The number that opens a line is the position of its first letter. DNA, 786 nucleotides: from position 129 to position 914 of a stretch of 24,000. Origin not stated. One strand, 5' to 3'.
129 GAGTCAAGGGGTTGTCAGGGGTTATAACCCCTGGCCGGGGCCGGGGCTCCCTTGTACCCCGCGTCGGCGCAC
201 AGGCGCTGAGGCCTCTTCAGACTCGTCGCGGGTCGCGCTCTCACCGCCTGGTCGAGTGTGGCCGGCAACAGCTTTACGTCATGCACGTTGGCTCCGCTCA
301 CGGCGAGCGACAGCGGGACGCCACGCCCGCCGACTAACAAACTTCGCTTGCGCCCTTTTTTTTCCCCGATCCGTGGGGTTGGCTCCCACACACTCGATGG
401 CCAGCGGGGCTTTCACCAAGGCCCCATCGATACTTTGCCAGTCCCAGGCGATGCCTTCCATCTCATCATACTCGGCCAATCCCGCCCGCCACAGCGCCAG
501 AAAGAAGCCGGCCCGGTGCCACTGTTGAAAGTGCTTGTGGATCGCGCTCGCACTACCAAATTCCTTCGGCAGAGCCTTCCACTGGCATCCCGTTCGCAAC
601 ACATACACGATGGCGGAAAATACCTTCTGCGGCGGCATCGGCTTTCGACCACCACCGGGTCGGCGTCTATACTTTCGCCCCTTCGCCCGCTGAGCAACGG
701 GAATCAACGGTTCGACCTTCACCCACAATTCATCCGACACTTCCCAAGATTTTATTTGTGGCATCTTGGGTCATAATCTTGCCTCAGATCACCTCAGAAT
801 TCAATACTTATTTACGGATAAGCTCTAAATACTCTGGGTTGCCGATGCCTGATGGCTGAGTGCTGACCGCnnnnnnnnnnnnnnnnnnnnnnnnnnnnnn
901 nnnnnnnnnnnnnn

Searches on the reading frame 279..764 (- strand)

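Call 80: search_protein_families(library=pfam, proteins=[window:279-764:-], max_evalue=0.00001)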
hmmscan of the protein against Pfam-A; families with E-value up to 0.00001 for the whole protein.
window:279-764:- (161 aa): 1 family
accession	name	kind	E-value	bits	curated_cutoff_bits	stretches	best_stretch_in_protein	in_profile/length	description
PF13340.11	DUF4096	-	7.2e-23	81.1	34.3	1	9-91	1-75/76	Putative transposase of IS4/5 family (DUF4096)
